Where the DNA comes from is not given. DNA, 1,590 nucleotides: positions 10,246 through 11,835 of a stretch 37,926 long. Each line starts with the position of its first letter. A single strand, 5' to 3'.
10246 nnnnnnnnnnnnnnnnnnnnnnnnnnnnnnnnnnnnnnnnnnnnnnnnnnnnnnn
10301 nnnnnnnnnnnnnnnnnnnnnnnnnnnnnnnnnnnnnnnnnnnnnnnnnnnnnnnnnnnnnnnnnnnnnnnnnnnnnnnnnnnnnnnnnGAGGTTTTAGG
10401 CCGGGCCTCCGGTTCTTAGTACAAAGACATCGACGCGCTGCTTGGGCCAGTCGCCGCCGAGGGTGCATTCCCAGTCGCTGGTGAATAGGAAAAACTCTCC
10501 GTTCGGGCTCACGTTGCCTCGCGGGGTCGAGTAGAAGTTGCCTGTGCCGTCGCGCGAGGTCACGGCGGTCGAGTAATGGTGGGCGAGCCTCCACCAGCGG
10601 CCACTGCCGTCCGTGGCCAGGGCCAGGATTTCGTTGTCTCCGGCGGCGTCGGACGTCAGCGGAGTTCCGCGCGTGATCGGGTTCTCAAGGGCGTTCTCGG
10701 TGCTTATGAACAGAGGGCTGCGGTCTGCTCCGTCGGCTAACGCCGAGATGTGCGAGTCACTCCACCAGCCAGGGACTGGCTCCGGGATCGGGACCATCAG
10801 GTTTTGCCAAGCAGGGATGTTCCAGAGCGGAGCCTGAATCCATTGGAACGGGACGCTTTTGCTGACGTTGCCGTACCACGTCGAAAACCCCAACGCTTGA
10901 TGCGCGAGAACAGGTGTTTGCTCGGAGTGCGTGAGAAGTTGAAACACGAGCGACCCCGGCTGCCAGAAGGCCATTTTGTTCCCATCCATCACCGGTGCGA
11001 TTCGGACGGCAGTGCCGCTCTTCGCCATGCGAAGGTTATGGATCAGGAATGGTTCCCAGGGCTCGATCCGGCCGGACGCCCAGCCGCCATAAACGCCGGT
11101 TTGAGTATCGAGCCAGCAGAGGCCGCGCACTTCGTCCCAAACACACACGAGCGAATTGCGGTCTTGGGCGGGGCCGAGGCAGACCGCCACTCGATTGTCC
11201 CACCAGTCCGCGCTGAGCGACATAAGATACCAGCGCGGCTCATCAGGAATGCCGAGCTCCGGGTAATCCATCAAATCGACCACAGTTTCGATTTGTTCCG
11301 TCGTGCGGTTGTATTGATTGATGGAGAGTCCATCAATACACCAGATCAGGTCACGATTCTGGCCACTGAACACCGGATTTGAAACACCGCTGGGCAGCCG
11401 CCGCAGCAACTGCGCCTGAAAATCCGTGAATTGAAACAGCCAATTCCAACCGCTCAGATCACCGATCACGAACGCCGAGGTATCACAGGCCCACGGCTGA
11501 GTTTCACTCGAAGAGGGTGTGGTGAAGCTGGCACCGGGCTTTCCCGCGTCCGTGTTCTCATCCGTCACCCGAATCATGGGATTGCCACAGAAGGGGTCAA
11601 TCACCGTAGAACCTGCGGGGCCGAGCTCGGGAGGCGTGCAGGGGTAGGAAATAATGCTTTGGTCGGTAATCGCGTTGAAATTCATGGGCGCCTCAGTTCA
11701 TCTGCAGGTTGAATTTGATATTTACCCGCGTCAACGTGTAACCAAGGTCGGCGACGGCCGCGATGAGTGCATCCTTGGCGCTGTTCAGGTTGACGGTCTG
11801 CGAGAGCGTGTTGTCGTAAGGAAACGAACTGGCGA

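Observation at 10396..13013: Three fibre/propeller-like genes inserted between the large terminase and the portal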

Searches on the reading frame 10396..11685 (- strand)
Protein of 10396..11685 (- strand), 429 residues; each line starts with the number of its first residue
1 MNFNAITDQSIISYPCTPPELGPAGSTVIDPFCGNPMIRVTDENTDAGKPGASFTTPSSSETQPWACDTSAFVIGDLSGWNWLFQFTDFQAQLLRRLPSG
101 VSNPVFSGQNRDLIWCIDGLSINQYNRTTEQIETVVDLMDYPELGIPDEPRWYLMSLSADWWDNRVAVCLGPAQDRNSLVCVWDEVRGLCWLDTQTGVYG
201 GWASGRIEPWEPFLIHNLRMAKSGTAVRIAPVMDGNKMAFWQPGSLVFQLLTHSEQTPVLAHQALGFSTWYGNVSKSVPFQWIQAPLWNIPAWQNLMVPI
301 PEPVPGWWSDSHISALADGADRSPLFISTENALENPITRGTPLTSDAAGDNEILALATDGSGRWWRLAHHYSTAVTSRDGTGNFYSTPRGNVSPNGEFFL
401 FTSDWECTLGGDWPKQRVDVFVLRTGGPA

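Call 4: search_protein_families(library=pfam, proteins=[window:10396-11685:-], max_evalue=0.1)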
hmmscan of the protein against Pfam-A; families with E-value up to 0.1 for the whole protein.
window:10396-11685:- (429 aa): 0 families

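Call 5: search_protein_families(library=phrogs, proteins=[window:10396-11685:-], max_evalue=0.1)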
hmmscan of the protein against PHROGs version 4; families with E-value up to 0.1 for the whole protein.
window:10396-11685:- (429 aa): 0 families

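Call 7: search_dna_similar(query=window:10396-11685:-, collection=phages, mode=protein, max_rows=20, max_evalue=0.01)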
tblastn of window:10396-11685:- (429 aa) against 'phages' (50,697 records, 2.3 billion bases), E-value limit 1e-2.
No match.

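Call 8: find_homologous_proteins(query=window:10396-11685:-)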
Query window:10396-11685:- (429 aa): 108 proteins with E <= 0.001 among 4889 candidates.
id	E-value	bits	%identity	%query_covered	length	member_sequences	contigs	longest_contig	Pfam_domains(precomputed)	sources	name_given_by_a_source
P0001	0.0e+0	1021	100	100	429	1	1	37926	-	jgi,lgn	jgi:hypothetical protein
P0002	4.9e-154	532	58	98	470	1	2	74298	-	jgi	jgi:hypothetical protein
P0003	1.3e-153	530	57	98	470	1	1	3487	-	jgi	jgi:hypothetical protein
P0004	2.8e-142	493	55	99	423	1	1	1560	-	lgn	-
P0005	4.2e-132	459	52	98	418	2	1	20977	-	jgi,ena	-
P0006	1.9e-129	450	50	98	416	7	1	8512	-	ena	-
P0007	1.7e-128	447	50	98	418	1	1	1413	-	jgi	-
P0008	3.2e-125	437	49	99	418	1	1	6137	-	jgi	jgi:hypothetical protein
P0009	1.0e-121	425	49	99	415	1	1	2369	-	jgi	jgi:hypothetical protein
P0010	8.7e-119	415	47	98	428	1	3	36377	-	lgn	-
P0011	1.2e-115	405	50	98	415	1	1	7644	-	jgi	jgi:hypothetical protein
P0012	1.6e-113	398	48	98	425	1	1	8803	-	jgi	-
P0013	1.6e-110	388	47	98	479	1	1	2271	-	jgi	jgi:hypothetical protein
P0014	9.7e-106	372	45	98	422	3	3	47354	-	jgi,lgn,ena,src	-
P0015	3.0e-102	361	45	99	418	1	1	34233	-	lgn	-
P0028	1.8e-56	210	36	99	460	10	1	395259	-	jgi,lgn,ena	-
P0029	4.3e-56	209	34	98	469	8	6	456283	-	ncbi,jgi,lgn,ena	jgi:hypothetical protein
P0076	8.2e-49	185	35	98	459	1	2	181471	-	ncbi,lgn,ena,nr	ncbi:MAG TPA: hypothetical protein VFO39_06360 [Candidatus Sulfotelmatobacter sp.]|nr:hypothetical p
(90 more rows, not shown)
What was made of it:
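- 10396..11685 (-): gpC, 429 aa: seven-bladed beta-propeller, the signal-less phage form of a secreted acidobacterial protein family. Candidate exopolysaccharide lyase or hydrolase. 108 homologues (call 8).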

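Call 9: find_related_loci(query=window:10396-11685:-, collection=viral_contigs, flank=8000)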
Query window:10396-11685:- (429 aa) in viral_contigs; peptide patterns used: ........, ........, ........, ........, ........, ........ (x = any residue, [..] = any of these).
No stretch of DNA in the collection matches any of the patterns.

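Call 10: find_encoding_contigs(protein=P0002, flank=8000, max_places=3)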
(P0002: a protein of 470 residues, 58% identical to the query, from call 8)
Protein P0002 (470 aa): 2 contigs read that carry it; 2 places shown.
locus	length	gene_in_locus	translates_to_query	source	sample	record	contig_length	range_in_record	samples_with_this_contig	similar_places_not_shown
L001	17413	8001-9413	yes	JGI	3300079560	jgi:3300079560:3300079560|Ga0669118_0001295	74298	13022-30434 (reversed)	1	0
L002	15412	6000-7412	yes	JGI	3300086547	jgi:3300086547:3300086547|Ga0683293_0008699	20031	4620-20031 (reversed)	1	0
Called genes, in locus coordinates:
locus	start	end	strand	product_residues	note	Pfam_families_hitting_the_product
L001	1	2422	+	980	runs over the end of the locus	PF07494:Reg_prop (faint), PF07495:Y_Y_Y, PF00512:HisKA, PF02518:HATPase_c, PF00072:Response_reg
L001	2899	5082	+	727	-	PF02065:Melibiase, PF16874:Glyco_hydro_36C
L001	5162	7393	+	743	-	PF02225:PA (weak), PF04389:Peptidase_M28, PF04253:TFR_dimer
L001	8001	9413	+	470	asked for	-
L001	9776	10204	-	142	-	-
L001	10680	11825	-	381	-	PF04055:Radical_SAM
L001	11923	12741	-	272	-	PF14378:PAP2_3, PF01569:PAP2 (weak)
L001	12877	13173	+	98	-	-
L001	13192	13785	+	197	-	PF00582:Usp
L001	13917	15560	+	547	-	PF00083:Sugar_tr, PF07690:MFS_1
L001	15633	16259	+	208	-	PF13189:Cytidylate_kin2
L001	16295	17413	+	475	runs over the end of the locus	PF02321:OEP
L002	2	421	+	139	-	?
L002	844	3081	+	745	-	PF02065:Melibiase, PF16874:Glyco_hydro_36C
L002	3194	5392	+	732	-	PF02225:PA (weak), PF04389:Peptidase_M28, PF04253:TFR_dimer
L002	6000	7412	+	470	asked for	-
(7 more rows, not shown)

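Call 11: find_encoding_contigs(protein=P0014, flank=8000, max_places=3)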
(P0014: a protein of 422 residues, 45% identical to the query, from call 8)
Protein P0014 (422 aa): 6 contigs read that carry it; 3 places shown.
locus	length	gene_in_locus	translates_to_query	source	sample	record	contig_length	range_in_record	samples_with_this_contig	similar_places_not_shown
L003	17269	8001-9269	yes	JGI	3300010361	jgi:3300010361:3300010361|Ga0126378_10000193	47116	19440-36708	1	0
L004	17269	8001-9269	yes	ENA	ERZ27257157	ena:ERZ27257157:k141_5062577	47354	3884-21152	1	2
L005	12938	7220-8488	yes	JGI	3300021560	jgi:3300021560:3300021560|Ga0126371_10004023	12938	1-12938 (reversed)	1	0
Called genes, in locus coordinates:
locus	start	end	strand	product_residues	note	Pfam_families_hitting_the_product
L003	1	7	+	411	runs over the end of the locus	-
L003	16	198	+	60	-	-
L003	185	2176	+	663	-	-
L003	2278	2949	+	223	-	-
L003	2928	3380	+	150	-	-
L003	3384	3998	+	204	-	-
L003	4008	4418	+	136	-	-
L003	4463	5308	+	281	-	PF25209:Phage_capsid_4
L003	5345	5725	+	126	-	-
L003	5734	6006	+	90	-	-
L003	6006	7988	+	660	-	PF21722:Gly_rich_2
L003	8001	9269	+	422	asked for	-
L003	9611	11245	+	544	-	-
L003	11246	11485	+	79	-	-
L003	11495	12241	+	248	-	-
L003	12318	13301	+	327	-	-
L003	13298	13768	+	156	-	-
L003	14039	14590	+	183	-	-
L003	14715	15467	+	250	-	-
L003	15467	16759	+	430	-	-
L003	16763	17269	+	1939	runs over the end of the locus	-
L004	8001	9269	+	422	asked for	-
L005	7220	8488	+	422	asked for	-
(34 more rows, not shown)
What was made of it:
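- In L003 the Gly-rich fibre and gpC follow the capsid gene (call 11).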

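Call 12: find_encoding_contigs(protein=P0029, flank=8000, max_places=3)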
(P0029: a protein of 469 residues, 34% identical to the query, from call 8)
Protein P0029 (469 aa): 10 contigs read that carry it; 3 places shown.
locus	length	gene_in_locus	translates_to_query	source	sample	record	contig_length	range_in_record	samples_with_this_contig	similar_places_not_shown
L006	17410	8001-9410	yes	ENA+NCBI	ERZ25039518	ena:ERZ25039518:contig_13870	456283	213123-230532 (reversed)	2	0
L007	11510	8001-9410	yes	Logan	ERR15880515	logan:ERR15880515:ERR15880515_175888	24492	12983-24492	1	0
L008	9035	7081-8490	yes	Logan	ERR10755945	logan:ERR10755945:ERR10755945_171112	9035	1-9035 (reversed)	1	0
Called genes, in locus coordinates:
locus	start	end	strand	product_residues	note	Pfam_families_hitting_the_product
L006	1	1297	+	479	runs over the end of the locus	PF07732:Cu-oxidase_3, PF00394:Cu-oxidase (faint), PF07731:Cu-oxidase_2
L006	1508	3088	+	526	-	-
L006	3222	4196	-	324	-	PF01522:Polysacc_deac_1, PF03065:Glyco_hydro_57 (weak)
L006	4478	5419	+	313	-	PF00685:Sulfotransfer_1, PF13469:Sulfotransfer_3 (weak)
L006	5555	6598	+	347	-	-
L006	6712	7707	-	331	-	PF00685:Sulfotransfer_1 (weak), PF13469:Sulfotransfer_3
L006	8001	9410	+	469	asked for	-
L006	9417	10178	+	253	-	PF01209:Ubie_methyltran, PF02353:CMAS, PF06325:PrmA (weak), PF13489:Methyltransf_23, PF13847:Methyltransf_31, PF08241:Methyltransf_11, PF08242:Methyltransf_12, PF13649:Methyltransf_25, +1 more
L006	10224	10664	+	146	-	PF00903:Glyoxalase (weak), PF13669:Glyoxalase_4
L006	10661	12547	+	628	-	PF21211:FkbH_N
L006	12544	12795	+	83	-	PF00550:PP-binding (faint)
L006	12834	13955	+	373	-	-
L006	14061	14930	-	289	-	PF00685:Sulfotransfer_1, PF13469:Sulfotransfer_3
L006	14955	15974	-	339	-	PF13480:Acetyltransf_6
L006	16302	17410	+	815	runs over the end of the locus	PF16889:Hepar_II_III_N, PF07940:Hepar_II_III_C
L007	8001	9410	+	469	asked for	-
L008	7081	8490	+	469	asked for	-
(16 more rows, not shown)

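Call 14: find_encoding_contigs(protein=P0010, flank=10000, max_places=2)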
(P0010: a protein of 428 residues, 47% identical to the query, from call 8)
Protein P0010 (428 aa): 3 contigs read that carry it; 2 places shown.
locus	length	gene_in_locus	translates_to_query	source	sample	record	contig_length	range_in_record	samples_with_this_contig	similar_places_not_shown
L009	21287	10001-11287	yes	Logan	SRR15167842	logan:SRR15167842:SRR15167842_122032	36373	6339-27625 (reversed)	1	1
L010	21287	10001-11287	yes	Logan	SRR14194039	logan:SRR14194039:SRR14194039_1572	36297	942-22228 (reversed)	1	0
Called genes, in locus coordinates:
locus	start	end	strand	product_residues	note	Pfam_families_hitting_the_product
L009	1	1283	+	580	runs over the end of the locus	-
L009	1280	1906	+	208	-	-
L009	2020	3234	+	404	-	-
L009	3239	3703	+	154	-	PF22262:DUF6950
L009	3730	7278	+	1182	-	PF13550:Phage-tail_3 (weak)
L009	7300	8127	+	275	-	PF21722:Gly_rich_2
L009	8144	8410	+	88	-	-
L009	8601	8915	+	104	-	-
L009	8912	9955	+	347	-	-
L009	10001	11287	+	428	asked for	-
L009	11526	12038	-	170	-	-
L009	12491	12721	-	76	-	-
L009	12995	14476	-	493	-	PF07505:DUF5131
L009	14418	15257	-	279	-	-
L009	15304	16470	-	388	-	PF00589:Phage_integrase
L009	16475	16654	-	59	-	-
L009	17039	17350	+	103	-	PF12728:HTH_17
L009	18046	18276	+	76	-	-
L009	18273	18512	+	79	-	-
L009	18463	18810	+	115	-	-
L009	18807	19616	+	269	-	-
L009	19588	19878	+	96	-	-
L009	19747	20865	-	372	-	-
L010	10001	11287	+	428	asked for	-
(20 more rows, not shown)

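Call 15: find_encoding_contigs(protein=P0015, flank=10000, max_places=2)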
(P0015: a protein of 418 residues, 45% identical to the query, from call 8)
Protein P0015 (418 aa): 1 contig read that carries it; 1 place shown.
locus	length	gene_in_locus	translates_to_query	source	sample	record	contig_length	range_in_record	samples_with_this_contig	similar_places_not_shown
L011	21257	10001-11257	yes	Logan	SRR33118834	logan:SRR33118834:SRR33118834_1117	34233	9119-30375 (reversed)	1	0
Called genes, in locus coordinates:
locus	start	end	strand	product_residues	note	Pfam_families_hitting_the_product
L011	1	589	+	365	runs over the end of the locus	PF21722:Gly_rich_2 (weak)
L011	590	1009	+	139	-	-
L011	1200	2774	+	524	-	-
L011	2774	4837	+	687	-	-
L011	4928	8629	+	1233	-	PF18763:ddrB-ParB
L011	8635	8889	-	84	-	-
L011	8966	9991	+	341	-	-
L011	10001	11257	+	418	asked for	-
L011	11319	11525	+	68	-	-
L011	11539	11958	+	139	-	-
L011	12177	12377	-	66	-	-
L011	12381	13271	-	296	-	PF04796:RepA_C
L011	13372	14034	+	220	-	PF01656:CbiA, PF07015:VirC1 (faint), PF09140:MipZ (faint), PF10609:ParA (faint), PF13614:AAA_31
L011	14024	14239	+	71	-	-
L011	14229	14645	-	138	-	-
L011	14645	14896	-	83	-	-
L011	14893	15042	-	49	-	-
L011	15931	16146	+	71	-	-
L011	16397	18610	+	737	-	PF09250:Prim-Pol, PF08706:D5_N, PF19263:DUF5906 (weak)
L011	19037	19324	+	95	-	-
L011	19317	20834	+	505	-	-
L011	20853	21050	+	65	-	-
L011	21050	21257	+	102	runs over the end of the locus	-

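Call 16: find_encoding_contigs(protein=P0005, flank=10000, max_places=2)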
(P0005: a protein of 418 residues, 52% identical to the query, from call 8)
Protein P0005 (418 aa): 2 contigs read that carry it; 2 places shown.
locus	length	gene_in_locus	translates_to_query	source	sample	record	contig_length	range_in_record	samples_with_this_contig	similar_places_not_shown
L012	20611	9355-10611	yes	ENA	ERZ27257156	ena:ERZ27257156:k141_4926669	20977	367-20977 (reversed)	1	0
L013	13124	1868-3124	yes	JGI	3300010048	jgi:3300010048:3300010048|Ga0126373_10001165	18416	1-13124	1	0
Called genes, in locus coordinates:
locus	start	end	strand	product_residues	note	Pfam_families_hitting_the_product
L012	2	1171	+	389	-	?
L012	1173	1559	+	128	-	-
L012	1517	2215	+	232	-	-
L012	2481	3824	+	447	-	-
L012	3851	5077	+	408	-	-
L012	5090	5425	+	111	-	-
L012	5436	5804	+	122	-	-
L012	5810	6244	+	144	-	-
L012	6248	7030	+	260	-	-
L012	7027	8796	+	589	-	-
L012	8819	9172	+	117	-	-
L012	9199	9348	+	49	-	-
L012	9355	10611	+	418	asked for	-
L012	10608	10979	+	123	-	-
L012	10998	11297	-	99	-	-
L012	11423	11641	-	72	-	-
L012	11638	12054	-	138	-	-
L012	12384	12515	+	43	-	-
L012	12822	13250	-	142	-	-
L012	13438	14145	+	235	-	PF17338:GP88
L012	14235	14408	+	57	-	-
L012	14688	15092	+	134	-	-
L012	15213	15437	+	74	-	-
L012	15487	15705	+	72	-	-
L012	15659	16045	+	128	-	-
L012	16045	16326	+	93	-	-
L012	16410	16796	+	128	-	-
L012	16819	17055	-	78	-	-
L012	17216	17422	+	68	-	-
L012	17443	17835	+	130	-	-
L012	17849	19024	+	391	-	PF00589:Phage_integrase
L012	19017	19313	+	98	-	-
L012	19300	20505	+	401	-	-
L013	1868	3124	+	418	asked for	-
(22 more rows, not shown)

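Call 22: search_solved_structures(query=A1, max_evalue=1)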
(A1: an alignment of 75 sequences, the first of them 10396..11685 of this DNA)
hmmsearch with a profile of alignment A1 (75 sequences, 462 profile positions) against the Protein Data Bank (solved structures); distinct sequences matched with E-value up to 1: 6.
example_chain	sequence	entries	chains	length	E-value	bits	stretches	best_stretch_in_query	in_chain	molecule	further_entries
8yhx_G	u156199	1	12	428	0.046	15.7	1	119-185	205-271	SIR2 family protein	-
8fgw_A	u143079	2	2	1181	0.063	15.2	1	98-172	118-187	WD repeat-containing protein 35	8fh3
8bbe_E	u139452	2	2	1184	0.063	15.2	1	98-172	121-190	WD repeat-containing protein 35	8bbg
6g7w_A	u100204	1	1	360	0.13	14.2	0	149-180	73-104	NHL repeat-containing protein 2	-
7mx5_A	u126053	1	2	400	0.16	13.8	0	102-179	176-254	Tol-Pal system protein TolB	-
6gc1_A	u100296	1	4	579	0.62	11.9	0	150-180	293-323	NHL repeat-containing protein 2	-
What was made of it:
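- Tried and rejected: The PDB sequence search with the gpC profile gives only chance-level WD40, TolB and NHL hits (call 22).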

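Call 32: predict_structure(alignment_id=A1)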
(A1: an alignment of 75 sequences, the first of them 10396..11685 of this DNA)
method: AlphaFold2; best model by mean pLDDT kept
length: 429 residues; sequences in the alignment: 75
mean_pLDDT: 94.8   pTM: 0.93
mean pLDDT of the five models: 94.8, 94.3, 94.2, 93.9, 93.9
residues with pLDDT >= 90: 385; 70-90: 35; 50-70: 8; < 50: 1
segments of 3 or more residues with pLDDT < 50: none
pLDDT, mean of each block of 10 residues (from residue 1): 84 95 97 95 98 96 98 97 98 98 98 98 98 98 97 98 98 97 98 98 97 97 98 87 98 93 95 85 96 95 84 96 97 91 93 96 96 82 90 97 97 96 81
secondary structure, 60 per line:
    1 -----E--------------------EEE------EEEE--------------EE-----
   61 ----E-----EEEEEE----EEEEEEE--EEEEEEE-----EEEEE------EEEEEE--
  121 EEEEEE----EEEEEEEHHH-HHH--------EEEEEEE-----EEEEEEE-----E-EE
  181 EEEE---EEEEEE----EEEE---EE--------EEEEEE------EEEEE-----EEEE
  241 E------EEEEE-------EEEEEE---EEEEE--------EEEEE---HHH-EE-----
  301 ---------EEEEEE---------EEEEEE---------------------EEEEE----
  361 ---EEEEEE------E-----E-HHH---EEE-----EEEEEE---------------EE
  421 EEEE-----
elements in order: E27-29 E36-39 E71-76 E81-87 E90-96 E102-106 E113-118 E121-126 E131-137 E153-159 E165-171 E179-184 E188-193 E198-201 E215-220 E227-231 E237-241 E248-252 E260-265 E269-273 E282-286 E310-315 E325-330 E352-356 E364-369 E390-392 E398-403 E419-424
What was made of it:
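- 10396..11685 (-): AF2 pLDDT 94.8, pTM 0.93, 28 strands (call 32).
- On PL22 oligogalacturonate lyases: 28 strands, pLDDT 94.8 (call 32).
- On Virion-anchored phage depolymerases (tailspike type): The propeller spans about residues 27-424 of 429 (call 32).
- gpC lacks any anchor domain (call 32).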
